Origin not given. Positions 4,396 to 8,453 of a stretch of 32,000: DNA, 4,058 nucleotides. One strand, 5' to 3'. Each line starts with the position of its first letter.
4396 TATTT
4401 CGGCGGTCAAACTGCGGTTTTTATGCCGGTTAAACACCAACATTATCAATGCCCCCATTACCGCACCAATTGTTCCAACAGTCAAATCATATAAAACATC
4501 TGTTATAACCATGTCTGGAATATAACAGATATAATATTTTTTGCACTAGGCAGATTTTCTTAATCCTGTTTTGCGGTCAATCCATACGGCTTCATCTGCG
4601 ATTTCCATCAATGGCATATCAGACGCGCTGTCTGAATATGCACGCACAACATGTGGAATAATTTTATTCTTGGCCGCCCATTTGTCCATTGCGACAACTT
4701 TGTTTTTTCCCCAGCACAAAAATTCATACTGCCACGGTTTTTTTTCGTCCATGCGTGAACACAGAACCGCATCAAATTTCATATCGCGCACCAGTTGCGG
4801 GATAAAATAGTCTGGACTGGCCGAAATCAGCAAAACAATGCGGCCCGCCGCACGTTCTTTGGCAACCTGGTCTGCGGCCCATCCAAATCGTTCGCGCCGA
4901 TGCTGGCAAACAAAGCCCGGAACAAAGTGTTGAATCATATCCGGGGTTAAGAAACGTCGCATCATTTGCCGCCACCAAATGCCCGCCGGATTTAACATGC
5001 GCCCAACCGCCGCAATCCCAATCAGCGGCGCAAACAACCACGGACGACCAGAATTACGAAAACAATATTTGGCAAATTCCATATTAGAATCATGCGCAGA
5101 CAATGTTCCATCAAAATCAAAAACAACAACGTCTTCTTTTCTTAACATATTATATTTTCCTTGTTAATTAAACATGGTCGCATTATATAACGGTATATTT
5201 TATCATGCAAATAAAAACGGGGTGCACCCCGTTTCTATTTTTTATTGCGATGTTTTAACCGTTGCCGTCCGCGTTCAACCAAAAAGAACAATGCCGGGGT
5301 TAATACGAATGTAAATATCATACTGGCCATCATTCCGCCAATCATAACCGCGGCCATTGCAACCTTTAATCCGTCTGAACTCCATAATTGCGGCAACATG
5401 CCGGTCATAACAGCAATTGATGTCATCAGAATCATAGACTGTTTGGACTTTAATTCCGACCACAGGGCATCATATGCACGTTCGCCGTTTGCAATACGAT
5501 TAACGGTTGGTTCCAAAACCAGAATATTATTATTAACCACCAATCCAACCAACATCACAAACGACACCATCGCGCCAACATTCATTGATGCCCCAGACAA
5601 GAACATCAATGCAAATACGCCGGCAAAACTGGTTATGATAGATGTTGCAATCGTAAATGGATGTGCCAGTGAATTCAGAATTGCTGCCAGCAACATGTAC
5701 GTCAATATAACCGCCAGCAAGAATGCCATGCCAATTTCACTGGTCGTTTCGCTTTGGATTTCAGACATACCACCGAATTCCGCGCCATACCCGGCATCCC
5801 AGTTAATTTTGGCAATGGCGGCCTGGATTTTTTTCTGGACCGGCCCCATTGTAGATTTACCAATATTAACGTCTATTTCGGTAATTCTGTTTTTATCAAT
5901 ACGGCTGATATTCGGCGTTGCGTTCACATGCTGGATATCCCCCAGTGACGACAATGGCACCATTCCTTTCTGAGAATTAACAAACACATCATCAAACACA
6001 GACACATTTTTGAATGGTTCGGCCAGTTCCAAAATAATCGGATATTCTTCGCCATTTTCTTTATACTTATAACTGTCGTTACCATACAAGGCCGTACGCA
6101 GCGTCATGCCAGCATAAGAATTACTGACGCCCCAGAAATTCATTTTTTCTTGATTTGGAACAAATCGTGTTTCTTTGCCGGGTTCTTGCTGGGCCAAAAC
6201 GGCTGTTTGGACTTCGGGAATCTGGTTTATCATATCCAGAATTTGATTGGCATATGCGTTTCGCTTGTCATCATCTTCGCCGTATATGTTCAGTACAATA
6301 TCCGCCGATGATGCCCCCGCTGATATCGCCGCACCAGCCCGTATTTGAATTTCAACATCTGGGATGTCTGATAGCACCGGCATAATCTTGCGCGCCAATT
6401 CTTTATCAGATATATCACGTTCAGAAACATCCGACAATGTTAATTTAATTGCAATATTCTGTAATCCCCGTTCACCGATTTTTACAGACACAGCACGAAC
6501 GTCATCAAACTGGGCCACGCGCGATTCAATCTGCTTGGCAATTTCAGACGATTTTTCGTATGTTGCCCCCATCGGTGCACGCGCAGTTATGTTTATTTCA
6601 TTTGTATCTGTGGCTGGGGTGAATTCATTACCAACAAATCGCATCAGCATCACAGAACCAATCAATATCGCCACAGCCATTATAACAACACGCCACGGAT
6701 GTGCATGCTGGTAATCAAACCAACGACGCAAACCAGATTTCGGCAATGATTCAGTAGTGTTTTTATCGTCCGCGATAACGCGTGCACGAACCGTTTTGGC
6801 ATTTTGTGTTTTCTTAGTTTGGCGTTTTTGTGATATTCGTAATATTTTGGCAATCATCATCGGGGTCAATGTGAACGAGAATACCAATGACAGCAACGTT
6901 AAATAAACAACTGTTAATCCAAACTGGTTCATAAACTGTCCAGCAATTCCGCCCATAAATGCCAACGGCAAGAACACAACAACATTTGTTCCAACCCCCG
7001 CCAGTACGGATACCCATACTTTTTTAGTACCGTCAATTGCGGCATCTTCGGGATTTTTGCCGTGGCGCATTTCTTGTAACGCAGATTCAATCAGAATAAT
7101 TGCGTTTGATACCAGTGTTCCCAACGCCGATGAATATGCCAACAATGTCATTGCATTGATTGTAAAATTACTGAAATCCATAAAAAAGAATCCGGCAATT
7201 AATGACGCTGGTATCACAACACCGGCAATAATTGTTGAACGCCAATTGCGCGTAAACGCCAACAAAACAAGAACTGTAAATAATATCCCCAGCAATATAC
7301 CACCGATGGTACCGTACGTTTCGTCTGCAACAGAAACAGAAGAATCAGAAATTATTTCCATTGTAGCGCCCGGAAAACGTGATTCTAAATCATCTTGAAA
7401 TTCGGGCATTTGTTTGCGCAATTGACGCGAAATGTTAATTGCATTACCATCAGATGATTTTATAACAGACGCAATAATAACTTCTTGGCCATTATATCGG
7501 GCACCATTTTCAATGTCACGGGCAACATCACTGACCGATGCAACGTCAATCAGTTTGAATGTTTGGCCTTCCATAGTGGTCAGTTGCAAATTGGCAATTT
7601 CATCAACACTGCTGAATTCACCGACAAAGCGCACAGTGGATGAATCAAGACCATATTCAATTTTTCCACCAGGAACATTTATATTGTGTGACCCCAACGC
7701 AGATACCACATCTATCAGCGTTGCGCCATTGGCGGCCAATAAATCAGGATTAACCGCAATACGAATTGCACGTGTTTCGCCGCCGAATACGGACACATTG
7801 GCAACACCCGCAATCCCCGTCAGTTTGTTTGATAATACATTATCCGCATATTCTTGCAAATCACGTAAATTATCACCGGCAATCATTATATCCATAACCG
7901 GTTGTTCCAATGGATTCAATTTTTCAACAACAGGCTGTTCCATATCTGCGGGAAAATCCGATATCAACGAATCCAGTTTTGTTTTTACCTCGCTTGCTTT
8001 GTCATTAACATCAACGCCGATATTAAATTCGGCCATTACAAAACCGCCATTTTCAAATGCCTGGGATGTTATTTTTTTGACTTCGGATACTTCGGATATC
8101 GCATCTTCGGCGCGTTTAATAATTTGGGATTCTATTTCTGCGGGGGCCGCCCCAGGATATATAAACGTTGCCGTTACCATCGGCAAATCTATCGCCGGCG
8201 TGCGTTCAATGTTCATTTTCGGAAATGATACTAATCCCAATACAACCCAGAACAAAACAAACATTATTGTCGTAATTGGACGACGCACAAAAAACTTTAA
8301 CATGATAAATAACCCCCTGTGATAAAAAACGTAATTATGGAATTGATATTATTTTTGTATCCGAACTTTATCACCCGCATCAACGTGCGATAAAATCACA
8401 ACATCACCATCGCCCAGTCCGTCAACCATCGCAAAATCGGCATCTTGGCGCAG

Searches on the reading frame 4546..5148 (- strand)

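Call 36: search_protein_families(library=pfam, proteins=[window:4546-5148:-], max_evalue=0.01)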
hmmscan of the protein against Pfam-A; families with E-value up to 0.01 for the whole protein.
window:4546-5148:- (200 aa): 1 family
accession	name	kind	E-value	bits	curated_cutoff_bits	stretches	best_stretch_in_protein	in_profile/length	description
PF12710.13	HAD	-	3.2e-23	83.6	27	1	8-182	1-189/189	haloacid dehalogenase-like hydrolase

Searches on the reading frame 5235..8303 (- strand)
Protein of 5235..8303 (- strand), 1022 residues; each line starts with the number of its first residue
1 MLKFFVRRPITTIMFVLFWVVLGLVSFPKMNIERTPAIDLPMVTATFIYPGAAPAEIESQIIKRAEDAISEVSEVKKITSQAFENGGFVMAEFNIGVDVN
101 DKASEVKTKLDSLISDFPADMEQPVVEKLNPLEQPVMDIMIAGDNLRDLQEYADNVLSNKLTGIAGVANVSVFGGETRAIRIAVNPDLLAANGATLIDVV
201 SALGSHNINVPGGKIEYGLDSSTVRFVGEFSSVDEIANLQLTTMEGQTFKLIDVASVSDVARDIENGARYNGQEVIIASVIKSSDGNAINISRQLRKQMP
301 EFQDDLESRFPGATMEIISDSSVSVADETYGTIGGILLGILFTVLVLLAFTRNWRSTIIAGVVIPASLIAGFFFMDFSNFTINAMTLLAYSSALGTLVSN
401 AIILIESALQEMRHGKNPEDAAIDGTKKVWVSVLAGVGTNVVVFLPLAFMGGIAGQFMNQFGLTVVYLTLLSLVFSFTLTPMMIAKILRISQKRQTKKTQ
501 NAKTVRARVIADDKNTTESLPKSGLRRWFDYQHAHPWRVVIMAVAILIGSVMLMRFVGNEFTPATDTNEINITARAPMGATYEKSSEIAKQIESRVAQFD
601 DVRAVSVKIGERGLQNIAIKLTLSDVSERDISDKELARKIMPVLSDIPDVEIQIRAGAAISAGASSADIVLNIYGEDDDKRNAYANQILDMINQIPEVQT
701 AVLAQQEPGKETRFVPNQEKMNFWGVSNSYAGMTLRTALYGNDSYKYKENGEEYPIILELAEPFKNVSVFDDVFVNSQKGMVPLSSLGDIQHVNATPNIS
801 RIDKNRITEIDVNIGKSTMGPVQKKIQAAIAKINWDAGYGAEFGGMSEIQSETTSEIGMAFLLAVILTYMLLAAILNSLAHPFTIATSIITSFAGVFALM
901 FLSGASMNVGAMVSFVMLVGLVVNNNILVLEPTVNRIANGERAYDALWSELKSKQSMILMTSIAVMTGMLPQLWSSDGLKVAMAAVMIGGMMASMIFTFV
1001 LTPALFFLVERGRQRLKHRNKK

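Call 36: search_protein_families(library=pfam, proteins=[window:5235-8303:-], max_evalue=0.01)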
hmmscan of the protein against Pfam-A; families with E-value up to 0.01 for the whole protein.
window:5235-8303:- (1022 aa): 1 family
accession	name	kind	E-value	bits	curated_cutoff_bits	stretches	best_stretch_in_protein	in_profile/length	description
PF00873.25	ACR_tran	-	2.5e-181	605.3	28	1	1-1009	1-1020/1021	AcrB/AcrD/AcrF family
